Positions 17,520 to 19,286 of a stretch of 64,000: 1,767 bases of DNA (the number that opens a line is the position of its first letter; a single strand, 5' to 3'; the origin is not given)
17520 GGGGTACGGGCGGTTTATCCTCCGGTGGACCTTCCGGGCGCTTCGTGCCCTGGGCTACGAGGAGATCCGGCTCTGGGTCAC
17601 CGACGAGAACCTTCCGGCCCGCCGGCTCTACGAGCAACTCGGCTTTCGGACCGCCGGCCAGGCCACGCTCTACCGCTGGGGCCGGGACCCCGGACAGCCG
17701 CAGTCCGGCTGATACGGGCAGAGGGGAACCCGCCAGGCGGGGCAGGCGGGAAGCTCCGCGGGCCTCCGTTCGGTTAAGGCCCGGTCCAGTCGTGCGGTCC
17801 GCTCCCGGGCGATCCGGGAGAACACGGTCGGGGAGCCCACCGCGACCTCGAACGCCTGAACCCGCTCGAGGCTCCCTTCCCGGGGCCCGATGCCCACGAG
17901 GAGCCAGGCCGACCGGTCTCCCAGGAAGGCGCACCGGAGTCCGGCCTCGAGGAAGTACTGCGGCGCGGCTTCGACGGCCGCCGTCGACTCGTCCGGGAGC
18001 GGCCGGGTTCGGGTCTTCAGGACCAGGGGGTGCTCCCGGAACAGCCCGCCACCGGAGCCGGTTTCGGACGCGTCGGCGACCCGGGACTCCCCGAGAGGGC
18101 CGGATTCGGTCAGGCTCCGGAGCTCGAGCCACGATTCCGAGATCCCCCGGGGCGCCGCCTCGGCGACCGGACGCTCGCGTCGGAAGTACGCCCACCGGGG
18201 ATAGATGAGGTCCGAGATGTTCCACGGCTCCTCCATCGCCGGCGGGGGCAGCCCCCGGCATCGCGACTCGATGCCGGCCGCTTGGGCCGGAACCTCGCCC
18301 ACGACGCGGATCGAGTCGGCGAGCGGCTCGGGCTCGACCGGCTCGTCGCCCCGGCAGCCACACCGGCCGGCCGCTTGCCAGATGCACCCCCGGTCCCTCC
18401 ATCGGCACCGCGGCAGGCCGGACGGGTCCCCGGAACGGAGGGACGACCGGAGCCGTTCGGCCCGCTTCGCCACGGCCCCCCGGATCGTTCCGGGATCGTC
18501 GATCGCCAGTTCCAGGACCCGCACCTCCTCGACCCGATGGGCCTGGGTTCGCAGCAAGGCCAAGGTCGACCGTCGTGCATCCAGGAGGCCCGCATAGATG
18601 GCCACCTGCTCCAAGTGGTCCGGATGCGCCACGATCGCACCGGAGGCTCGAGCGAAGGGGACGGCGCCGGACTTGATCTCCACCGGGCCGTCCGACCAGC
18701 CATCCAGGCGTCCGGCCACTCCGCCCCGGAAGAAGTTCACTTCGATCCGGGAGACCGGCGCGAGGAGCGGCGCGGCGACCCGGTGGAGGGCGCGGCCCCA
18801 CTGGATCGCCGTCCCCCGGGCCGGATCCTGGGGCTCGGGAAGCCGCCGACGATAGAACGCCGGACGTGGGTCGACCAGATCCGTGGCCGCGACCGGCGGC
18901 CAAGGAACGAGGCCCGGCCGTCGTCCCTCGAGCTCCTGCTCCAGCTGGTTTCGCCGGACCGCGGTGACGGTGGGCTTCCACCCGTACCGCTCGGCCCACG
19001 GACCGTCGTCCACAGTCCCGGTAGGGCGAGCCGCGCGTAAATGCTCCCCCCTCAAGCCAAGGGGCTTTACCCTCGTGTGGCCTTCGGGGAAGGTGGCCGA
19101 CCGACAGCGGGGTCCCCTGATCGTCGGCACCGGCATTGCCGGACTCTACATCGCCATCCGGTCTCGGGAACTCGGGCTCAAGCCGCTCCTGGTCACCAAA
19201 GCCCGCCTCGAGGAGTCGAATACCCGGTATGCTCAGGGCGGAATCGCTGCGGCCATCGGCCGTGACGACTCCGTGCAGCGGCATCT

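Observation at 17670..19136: Atypical Cas4-like nuclease: PD-(D/E)XK core with a 4-Cys cluster fused to an unknown ~230-aa C-terminal domain with a second Cys cluster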

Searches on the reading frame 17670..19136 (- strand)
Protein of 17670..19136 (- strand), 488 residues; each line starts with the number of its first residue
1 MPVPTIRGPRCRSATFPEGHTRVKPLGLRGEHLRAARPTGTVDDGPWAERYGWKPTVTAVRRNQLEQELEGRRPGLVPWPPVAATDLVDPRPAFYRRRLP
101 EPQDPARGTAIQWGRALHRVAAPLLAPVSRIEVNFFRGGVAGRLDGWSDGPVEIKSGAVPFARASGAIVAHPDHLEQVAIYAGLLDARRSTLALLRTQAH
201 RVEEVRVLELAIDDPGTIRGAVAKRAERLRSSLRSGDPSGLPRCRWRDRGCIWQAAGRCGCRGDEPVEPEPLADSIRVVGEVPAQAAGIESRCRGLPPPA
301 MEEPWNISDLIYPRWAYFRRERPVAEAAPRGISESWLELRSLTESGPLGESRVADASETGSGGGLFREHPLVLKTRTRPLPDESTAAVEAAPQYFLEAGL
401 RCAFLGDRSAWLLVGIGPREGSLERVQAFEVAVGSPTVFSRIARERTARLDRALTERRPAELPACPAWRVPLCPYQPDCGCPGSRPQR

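Call 6: search_protein_families(library=pfam, proteins=[window:17670-19136:-], max_evalue=1)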
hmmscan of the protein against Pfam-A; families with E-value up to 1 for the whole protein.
window:17670-19136:- (488 aa): 0 families

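Call 7: search_protein_families(library=ncbifam, proteins=[window:17670-19136:-], max_evalue=1)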
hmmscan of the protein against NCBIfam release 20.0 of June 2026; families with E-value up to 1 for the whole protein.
window:17670-19136:- (488 aa): 1 family
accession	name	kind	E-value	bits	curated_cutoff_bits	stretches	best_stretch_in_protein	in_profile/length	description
TIGR00372.1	cas4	equivalog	0.039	13.8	65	1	90-206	13-134/180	CRISPR-associated protein Cas4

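Call 8: find_homologous_proteins(query=window:17670-19136:-)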
Query window:17670-19136:- (488 aa): 16 proteins with E <= 0.001 among 8000 candidates.
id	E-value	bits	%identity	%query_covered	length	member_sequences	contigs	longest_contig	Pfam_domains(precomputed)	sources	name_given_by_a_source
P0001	4.6e-298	1007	100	92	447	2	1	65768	-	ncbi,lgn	-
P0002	5.8e-233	793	80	92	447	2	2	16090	-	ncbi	ncbi:MAG: hypothetical protein ACYCPN_05595 [Thermoplasmata archaeon]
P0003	1.9e-228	778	76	94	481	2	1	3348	-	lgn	-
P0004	1.5e-221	755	77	92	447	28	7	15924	-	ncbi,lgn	ncbi:MAG: PD-(D/E)XK nuclease family protein [Thermoplasmata archaeon]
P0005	9.5e-219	746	75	93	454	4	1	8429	-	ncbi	ncbi:MAG: hypothetical protein AAFA34_00580 [Thermoplasmata archaeon]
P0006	1.3e-159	551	59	90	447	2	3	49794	-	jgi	jgi:hypothetical protein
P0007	5.9e-63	232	38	88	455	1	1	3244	-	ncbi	-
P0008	3.3e-62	229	38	89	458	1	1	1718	-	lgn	-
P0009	6.4e-61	225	38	90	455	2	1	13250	PF12705.14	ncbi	-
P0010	3.6e-59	219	36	88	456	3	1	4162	PF12705.14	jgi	-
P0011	9.6e-54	201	34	85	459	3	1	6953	-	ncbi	-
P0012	1.0e-53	201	36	88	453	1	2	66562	-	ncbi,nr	ncbi:MAG: hypothetical protein L3K09_03365 [Thermoplasmata archaeon]|nr:hypothetical protein [Thermo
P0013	1.0e-49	188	36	85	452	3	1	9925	-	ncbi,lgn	-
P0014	2.2e-48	184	35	82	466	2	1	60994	-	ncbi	-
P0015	2.5e-45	173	35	85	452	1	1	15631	-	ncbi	-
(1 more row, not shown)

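Call 14: search_solved_structures(query=A1, max_evalue=10, show_alignments=2)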
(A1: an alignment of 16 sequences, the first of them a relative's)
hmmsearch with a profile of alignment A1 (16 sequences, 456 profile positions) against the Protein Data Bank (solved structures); distinct sequences matched with E-value up to 10: 5.
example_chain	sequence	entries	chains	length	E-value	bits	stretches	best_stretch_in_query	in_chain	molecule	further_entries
4r5q_A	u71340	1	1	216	0.081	15.1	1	70-184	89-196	CRISPR-associated exonuclease, Cas4 family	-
4ic1_A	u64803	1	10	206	0.11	14.7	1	25-158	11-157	Uncharacterized protein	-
5tgw_A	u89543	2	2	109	0.46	12.6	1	259-326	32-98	PS1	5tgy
3j7y_I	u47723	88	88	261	1.2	11.2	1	23-93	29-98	uL10 | uL10m | 39S ribosomal protein L10, mitochondrial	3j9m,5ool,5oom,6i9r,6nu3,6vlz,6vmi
6nu2_I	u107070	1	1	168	1.4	11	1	31-93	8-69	39S ribosomal protein L10, mitochondrial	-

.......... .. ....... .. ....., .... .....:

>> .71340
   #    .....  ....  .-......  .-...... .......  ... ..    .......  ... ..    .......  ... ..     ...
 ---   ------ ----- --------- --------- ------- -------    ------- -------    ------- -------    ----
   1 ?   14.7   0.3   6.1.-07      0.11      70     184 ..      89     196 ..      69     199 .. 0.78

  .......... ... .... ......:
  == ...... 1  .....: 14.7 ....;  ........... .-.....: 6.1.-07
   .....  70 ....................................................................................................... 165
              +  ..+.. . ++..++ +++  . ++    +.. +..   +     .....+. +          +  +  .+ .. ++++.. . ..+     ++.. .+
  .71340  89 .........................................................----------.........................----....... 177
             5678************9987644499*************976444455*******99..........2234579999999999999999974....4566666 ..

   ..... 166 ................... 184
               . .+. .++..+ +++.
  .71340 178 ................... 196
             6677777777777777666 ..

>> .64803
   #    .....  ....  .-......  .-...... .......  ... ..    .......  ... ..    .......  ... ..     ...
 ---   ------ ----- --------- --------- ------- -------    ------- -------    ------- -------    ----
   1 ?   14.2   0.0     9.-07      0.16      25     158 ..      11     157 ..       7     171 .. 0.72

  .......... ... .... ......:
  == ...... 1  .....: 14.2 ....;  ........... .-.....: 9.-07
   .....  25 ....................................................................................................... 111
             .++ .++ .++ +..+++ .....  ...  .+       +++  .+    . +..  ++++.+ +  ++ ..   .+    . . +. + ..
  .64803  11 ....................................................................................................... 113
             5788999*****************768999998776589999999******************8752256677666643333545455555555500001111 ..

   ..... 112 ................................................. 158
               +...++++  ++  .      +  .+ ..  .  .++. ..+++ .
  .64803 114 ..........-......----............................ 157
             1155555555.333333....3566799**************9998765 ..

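Call 15: find_encoding_contigs(protein=P0012, flank=8000, max_places=2)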
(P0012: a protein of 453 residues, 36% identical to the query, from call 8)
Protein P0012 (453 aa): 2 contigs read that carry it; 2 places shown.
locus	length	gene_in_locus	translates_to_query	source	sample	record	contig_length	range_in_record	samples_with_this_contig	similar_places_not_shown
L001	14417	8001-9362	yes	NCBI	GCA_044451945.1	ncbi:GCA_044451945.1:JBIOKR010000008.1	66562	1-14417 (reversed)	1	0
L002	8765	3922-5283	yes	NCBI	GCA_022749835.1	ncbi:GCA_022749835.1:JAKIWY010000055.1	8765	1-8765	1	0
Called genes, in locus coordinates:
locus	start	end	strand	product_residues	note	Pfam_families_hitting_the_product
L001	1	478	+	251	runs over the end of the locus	-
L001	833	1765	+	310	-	PF00005:ABC_tran, PF13304:AAA_21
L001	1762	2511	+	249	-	PF01061:ABC2_membrane, PF12698:ABC2_membrane_3 (weak)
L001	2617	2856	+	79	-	-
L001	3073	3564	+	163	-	PF01590:GAF, PF13185:GAF_2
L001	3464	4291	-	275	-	PF02006:PPS_PS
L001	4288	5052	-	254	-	-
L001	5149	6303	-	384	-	PF02771:Acyl-CoA_dh_N, PF02770:Acyl-CoA_dh_M, PF00441:Acyl-CoA_dh_1, PF08028:Acyl-CoA_dh_2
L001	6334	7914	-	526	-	PF00890:FAD_binding_2, PF02910:Succ_DH_flav_C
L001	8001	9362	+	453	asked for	-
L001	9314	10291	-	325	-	PF00583:Acetyltransf_1, PF08445:FR47 (weak), PF13508:Acetyltransf_7 (weak)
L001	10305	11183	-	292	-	PF13793:Pribosyltran_N, PF00156:Pribosyltran, PF14572:Pribosyl_synth (weak)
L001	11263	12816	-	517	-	PF00083:Sugar_tr, PF07690:MFS_1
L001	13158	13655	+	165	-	-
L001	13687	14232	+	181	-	PF07790:Pilin_N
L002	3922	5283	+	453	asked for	-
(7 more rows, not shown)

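Call 16: find_encoding_contigs(protein=P0014, flank=8000, max_places=2)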
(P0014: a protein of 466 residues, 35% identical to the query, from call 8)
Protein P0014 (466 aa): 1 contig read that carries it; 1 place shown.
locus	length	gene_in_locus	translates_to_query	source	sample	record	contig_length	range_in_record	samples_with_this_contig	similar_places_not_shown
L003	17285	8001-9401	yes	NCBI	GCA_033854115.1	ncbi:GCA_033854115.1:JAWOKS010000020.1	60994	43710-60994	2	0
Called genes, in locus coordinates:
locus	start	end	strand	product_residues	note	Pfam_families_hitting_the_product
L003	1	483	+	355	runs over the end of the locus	PF06849:DUF1246, PF02655:ATP-grasp_3 (faint), PF06973:DUF1297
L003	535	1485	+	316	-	PF00005:ABC_tran, PF13304:AAA_21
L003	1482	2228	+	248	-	PF01061:ABC2_membrane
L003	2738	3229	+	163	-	PF01590:GAF, PF13185:GAF_2, PF13492:GAF_3 (weak)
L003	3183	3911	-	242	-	PF02006:PPS_PS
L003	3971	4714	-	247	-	-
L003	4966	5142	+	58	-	-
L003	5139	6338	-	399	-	PF02771:Acyl-CoA_dh_N, PF02770:Acyl-CoA_dh_M, PF00441:Acyl-CoA_dh_1, PF08028:Acyl-CoA_dh_2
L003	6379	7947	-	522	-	PF00890:FAD_binding_2, PF07992:Pyr_redox_2 (faint), PF02910:Succ_DH_flav_C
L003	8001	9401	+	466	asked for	-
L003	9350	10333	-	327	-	PF00583:Acetyltransf_1, PF08445:FR47 (weak), PF13508:Acetyltransf_7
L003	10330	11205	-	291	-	PF13793:Pribosyltran_N, PF00156:Pribosyltran, PF14572:Pribosyl_synth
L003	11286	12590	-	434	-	-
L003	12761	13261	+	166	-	-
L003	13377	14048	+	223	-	PF04199:Cyclase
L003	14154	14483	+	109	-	-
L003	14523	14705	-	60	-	PF03966:Trm112p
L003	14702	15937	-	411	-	PF00009:GTP_EFTU, PF03144:GTP_EFTU_D2 (weak), PF09173:eIF2_C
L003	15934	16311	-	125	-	PF01092:Ribosomal_S6e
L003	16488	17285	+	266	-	?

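Call 17: find_encoding_contigs(protein=P0006, flank=8000, max_places=2)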
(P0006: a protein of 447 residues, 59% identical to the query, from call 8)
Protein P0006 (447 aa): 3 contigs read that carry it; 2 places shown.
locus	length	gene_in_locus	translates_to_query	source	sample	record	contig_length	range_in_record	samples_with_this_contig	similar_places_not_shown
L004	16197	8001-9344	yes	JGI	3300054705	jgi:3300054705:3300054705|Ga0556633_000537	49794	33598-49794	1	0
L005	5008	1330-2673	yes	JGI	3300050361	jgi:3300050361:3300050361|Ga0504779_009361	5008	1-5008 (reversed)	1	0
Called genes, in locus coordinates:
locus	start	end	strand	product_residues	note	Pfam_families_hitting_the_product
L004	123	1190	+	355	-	PF06849:DUF1246, PF06973:DUF1297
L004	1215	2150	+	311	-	PF00005:ABC_tran, PF13304:AAA_21 (weak)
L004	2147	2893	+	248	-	PF01061:ABC2_membrane, PF12698:ABC2_membrane_3 (weak)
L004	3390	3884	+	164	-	PF01590:GAF, PF13185:GAF_2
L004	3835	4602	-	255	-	PF02006:PPS_PS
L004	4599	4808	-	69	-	-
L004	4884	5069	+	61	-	-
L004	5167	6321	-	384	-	PF02771:Acyl-CoA_dh_N, PF02770:Acyl-CoA_dh_M, PF00441:Acyl-CoA_dh_1, PF08028:Acyl-CoA_dh_2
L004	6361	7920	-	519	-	PF00890:FAD_binding_2, PF01266:DAO (faint), PF07992:Pyr_redox_2 (faint), PF02910:Succ_DH_flav_C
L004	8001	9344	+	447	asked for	-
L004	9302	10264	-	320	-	PF13302:Acetyltransf_3 (faint), PF00583:Acetyltransf_1, PF13673:Acetyltransf_10, PF08445:FR47, PF13508:Acetyltransf_7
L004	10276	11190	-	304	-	PF13793:Pribosyltran_N, PF00156:Pribosyltran, PF14572:Pribosyl_synth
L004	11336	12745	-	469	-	-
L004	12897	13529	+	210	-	PF04199:Cyclase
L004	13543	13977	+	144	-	-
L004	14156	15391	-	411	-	PF00009:GTP_EFTU, PF09173:eIF2_C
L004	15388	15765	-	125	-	PF01092:Ribosomal_S6e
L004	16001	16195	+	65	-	?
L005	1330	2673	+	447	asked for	-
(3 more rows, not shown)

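Call 18: predict_structure(alignment_id=A1)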
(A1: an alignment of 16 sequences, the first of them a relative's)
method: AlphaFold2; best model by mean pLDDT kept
length: 447 residues; sequences in the alignment: 16
mean_pLDDT: 86.2   pTM: 0.87
mean pLDDT of the five models: 86.2, 85.0, 84.8, 83.8, 82.7
residues with pLDDT >= 90: 256; 70-90: 140; 50-70: 32; < 50: 19
segments of 3 or more residues with pLDDT < 50: 1-5, 123-125, 315-320, 444-447
pLDDT, mean of each block of 10 residues (from residue 1): 48 92 98 89 93 86 80 90 93 95 95 87 59 94 97 92 95 96 95 92 78 81 87 93 96 82 84 89 64 89 94 58 87 94 93 92 92 91 96 90 91 92 69 75 45
secondary structure, 60 per line:
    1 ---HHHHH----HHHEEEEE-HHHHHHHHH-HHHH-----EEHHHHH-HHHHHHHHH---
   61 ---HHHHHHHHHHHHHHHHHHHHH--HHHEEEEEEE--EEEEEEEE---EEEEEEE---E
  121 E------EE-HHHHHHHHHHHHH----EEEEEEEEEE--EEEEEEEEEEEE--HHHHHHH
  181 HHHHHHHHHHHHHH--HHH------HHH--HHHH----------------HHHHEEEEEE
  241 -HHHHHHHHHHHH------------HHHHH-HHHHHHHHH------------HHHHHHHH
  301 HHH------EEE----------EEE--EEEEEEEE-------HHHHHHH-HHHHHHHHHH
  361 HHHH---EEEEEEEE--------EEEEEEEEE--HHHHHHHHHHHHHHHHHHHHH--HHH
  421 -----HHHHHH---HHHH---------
elements in order: H4-8 E16-20 H22-30 H32-35 H43-47 H49-57 H64-84 E90-96 E99-106 E110-116 H131-143 E148-157 E160-171 H174-194 H211-214 H231-234 E235-240 H242-253 H266-270 H272-280 H293-303 E310-312 E323-325 E328-335 H343-349 H351-364 E368-375 E384-392 H395-415 H426-431 H435-438

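Call 21: search_protein_representatives(alignment_id=A1)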
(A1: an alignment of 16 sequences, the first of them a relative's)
Query: 16 sequences, 456 profile positions. Proteins with E-value up to 0.001 (for the whole library): 630; up to 1e-10: 318; up to 1e-30: 138. The best 150 are listed.
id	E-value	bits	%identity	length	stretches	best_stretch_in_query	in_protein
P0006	1.8e-174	597.5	-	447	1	5-456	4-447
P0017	2.3e-167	574.1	-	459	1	14-456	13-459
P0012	9.8e-167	572.0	-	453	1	6-453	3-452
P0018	2.9e-163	560.6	-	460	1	6-448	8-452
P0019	5.4e-160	549.8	-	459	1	6-456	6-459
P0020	1.2e-158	545.3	-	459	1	2-456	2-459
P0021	1.0e-156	539.0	-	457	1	13-456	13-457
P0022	2.5e-154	531.2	-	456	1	7-456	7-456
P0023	3.1e-154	530.8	-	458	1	6-456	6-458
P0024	3.1e-154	530.8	-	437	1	20-456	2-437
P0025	4.4e-152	523.7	-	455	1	4-456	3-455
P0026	1.8e-146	505.2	-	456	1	7-456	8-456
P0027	3.0e-139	481.4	-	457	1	7-456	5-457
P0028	4.7e-138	477.5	-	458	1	8-456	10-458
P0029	2.6e-136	471.7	-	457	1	8-456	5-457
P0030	2.1e-135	468.7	-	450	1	11-456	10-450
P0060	3.5e-112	392.2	-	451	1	12-449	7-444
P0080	1.3e-68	248.5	-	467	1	27-449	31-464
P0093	1.5e-51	192.3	-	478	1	15-447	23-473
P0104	2.0e-44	168.8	-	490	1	17-446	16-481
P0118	1.7e-37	146.0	-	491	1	40-448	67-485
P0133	6.1e-34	134.3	-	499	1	44-441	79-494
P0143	5.6e-32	127.8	-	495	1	34-447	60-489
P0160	5.6e-29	117.9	-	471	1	17-446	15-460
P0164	1.6e-28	116.4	-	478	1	41-446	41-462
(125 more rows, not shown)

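Call 22: search_protein_families(library=pfam, proteins=[P0030, P0060, P0080, P0093, P0104, P0118, P0133, P0143, P0160, P0164], max_evalue=0.1)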
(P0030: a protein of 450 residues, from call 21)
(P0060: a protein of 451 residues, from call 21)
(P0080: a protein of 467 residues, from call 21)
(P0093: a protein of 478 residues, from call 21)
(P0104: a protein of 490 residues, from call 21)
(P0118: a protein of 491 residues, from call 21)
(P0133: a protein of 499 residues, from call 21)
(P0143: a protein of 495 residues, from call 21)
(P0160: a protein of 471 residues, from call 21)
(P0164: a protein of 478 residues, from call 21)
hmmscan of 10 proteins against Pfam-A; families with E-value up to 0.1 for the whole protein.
P0030 (450 aa): 1 family
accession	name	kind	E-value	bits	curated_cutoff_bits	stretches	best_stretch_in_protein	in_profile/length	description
PF12705.13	PDDEXK_1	-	0.00017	22.1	22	0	366-439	177-246/247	PD-(D/E)XK nuclease superfamily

P0060 (451 aa): 1 family
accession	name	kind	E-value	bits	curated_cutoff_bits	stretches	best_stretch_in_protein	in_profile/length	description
PF12705.13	PDDEXK_1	-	0.0009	19.7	22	1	70-208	100-244/247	PD-(D/E)XK nuclease superfamily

P0080 (467 aa): 0 families

P0093 (478 aa): 1 family
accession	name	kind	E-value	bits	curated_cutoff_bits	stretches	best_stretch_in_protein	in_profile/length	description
PF12705.13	PDDEXK_1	-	0.0088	16.4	22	1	96-171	103-174/247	PD-(D/E)XK nuclease superfamily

P0104 (490 aa): 1 family
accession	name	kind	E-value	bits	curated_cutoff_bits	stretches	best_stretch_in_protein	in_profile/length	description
PF12705.13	PDDEXK_1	-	0.0012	19.3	22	0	79-225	99-243/247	PD-(D/E)XK nuclease superfamily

P0118 (491 aa): 1 family
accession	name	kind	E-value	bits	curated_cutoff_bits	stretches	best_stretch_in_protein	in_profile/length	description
PF12705.13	PDDEXK_1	-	0.00021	21.8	22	1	136-200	124-192/247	PD-(D/E)XK nuclease superfamily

P0133 (499 aa): 0 families

P0143 (495 aa): 0 families

P0160 (471 aa): 1 family
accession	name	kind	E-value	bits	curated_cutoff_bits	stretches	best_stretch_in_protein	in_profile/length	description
PF02977.21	CarbpepA_inh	-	0.036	14.3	25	1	439-454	4-19/46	Carboxypeptidase A inhibitor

P0164 (478 aa): 0 families
